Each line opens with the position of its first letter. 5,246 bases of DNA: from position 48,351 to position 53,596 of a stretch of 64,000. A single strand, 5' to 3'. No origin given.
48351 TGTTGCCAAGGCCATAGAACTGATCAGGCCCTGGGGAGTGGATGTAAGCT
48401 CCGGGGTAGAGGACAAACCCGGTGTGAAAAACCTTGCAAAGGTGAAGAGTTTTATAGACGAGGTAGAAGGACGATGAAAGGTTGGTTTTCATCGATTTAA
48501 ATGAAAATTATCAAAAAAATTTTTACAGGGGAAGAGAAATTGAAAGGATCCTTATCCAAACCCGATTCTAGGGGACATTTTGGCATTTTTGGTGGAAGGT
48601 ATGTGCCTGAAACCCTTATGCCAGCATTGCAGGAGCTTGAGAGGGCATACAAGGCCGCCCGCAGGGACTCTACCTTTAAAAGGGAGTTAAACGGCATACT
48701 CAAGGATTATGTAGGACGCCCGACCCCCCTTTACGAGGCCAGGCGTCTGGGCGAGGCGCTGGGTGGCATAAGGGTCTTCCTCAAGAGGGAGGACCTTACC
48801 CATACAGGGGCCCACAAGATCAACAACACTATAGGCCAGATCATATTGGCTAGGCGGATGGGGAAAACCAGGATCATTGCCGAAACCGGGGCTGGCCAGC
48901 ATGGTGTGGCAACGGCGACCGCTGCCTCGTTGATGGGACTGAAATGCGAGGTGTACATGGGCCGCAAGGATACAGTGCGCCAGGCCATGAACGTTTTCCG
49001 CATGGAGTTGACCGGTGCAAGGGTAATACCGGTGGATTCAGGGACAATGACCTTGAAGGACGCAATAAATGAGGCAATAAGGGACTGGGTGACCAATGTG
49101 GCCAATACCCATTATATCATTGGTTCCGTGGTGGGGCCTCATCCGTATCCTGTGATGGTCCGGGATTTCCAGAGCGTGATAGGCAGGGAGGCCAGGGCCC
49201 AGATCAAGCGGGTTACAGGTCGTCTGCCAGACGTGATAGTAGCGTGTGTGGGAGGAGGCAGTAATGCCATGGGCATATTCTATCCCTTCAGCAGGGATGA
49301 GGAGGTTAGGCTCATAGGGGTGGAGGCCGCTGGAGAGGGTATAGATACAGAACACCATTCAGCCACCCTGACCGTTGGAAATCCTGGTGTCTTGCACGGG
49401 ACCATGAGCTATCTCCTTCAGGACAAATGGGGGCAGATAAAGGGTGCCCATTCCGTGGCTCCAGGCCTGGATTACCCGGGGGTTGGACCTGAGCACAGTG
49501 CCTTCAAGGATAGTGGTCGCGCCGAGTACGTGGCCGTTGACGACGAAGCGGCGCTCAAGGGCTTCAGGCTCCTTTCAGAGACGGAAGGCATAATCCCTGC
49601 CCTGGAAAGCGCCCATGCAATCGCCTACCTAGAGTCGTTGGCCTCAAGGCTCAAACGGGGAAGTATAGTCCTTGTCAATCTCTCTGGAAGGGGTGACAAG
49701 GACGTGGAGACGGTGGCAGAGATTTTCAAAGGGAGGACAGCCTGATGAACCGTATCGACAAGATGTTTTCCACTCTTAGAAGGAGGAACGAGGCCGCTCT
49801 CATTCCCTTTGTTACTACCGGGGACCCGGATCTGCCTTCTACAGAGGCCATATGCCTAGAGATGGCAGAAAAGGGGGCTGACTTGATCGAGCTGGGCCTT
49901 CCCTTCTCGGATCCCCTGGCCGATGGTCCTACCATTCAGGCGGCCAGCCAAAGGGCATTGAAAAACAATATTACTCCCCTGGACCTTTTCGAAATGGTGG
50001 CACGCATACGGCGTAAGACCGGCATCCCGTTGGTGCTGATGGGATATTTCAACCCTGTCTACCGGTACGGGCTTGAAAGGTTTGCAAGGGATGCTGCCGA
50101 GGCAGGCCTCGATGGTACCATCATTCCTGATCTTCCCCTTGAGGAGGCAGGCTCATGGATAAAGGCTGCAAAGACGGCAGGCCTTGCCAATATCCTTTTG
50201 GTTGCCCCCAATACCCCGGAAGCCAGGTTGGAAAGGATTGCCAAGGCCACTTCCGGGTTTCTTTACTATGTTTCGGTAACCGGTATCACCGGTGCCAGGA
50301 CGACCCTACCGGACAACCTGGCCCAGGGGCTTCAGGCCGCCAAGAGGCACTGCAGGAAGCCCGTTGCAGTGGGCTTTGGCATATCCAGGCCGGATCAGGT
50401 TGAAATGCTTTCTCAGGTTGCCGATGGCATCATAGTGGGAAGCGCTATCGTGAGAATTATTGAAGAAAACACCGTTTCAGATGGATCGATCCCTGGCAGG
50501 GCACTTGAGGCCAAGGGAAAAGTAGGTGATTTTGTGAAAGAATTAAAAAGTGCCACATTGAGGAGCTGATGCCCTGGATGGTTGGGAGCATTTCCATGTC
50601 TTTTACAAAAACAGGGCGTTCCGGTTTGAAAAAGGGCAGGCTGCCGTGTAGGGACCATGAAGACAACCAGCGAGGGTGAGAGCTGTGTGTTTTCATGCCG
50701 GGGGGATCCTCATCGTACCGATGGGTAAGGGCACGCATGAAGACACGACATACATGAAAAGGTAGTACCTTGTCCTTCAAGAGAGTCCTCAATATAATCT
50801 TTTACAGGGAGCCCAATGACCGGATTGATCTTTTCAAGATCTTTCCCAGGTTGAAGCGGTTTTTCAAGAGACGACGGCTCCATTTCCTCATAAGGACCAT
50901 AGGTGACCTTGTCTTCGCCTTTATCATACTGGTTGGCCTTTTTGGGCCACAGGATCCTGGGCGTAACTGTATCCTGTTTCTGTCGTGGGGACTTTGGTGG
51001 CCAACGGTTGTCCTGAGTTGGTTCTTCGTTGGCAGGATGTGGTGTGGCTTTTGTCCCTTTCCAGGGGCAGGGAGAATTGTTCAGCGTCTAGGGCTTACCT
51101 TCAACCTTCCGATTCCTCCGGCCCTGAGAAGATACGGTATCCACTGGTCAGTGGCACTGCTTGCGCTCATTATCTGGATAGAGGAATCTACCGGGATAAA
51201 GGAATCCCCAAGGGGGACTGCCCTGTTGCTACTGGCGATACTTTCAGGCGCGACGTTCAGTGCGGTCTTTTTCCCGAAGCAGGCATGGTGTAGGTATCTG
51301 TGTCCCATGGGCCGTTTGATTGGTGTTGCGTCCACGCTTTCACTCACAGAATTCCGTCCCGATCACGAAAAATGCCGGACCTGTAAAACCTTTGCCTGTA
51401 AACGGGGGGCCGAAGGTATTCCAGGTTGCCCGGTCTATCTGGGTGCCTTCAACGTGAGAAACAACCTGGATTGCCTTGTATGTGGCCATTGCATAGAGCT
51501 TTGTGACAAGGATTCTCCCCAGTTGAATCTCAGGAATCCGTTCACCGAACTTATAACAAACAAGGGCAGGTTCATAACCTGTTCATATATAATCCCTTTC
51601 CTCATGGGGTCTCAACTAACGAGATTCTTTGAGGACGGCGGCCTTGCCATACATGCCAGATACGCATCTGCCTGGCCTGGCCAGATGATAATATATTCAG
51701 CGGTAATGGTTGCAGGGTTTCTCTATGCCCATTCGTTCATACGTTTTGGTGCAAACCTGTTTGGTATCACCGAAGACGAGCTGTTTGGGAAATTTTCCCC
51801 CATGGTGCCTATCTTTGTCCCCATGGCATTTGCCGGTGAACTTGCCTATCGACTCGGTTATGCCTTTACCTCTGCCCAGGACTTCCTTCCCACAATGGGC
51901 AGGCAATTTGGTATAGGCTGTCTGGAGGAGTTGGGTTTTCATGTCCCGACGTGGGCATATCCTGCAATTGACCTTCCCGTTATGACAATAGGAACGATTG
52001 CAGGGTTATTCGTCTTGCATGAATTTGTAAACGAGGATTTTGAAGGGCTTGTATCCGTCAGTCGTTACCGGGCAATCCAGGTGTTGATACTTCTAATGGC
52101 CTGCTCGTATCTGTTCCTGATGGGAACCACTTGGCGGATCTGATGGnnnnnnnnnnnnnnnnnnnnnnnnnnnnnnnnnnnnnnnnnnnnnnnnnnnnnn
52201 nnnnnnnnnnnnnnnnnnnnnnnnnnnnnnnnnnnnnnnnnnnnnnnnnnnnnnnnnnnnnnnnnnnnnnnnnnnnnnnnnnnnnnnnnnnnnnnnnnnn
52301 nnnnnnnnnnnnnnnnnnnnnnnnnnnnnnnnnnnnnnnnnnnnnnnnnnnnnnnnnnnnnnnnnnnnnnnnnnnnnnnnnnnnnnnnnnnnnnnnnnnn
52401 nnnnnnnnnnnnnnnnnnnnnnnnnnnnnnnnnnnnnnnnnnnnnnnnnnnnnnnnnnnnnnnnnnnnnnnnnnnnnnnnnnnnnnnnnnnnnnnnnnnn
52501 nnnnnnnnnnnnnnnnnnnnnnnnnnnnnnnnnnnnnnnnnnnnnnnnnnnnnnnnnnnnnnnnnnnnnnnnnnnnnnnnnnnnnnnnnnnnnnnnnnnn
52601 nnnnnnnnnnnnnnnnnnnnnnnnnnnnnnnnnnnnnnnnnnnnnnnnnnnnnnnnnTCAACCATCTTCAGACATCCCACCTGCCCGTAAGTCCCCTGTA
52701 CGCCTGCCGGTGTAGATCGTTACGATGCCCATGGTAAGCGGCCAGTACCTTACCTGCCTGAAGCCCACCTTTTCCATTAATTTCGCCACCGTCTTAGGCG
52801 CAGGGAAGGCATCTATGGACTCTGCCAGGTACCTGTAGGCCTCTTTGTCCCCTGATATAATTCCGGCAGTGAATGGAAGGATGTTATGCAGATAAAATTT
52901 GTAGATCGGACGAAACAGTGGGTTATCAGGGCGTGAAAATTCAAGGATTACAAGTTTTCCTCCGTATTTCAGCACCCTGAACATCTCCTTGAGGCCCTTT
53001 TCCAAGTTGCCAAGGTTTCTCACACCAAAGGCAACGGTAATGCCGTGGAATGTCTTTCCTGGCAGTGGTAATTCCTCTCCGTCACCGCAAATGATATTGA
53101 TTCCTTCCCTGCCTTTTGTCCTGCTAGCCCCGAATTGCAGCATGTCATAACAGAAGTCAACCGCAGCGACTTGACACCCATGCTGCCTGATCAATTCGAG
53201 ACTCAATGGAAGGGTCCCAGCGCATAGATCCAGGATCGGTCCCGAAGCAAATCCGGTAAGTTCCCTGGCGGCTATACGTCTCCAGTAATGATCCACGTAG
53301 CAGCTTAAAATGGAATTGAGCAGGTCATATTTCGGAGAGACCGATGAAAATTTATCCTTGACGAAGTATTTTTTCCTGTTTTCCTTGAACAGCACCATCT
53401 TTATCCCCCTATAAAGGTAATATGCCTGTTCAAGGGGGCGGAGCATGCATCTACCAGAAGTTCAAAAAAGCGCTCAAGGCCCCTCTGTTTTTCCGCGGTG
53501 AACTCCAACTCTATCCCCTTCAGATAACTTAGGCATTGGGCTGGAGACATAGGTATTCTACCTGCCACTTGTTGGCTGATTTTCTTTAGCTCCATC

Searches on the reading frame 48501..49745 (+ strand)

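Call 101: search_protein_families(library=pfam, max_evalue=0.00001, proteins=[window:48501-49745:+])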
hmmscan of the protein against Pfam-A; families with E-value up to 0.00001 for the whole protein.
window:48501-49745:+ (414 aa): 1 family
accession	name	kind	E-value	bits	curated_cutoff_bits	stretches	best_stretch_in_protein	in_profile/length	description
PF00291.31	PALP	-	1.7e-47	162.6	35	1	72-396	5-295/295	Pyridoxal-phosphate dependent enzyme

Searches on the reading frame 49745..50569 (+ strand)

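Call 101: search_protein_families(library=pfam, max_evalue=0.00001, proteins=[window:49745-50569:+])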
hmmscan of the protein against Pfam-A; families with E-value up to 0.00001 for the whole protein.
window:49745-50569:+ (274 aa): 1 family
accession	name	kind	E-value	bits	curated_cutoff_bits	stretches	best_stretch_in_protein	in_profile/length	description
PF00290.26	Trp_syntA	-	1.6e-90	303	27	1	8-244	1-238/259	Tryptophan synthase alpha chain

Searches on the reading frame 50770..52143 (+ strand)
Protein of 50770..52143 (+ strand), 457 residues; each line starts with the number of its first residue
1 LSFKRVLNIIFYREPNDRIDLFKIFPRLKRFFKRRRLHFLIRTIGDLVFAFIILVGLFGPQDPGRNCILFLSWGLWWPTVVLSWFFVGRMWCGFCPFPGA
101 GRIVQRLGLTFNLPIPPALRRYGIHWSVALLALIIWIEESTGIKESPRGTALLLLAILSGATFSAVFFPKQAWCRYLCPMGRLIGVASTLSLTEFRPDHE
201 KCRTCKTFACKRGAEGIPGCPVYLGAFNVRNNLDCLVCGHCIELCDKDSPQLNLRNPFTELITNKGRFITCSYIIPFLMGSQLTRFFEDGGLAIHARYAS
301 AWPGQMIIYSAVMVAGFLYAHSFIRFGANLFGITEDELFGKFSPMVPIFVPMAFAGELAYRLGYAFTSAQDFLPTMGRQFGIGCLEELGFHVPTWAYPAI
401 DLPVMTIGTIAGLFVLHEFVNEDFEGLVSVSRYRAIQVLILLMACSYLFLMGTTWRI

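Call 101: search_protein_families(library=pfam, max_evalue=0.00001, proteins=[window:50770-52143:+])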
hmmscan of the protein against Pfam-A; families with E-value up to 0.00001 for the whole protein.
window:50770-52143:+ (457 aa): 1 family
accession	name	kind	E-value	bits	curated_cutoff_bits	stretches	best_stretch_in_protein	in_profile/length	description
PF12801.12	Fer4_5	-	3.4e-07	30.6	22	0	71-107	3-41/48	4Fe-4S binding domain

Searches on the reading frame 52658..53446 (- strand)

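Call 101: search_protein_families(library=pfam, max_evalue=0.00001, proteins=[window:52658-53446:-])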
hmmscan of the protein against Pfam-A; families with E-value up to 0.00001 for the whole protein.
window:52658-53446:- (262 aa): 4 families
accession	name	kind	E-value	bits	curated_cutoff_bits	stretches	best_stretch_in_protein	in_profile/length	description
PF01209.24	Ubie_methyltran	-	1e-57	195.7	20.1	1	24-247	8-231/233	ubiE/COQ5 methyltransferase family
PF13649.12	Methyltransf_25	-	2.5e-13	51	27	1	71-163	1-97/97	Methyltransferase domain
PF08241.18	Methyltransf_11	-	2.7e-13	50.8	21.2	1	75-167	4-95/95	Methyltransferase domain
PF13489.12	Methyltransf_23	-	2.4e-06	27.8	27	1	51-230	5-160/164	Methyltransferase domain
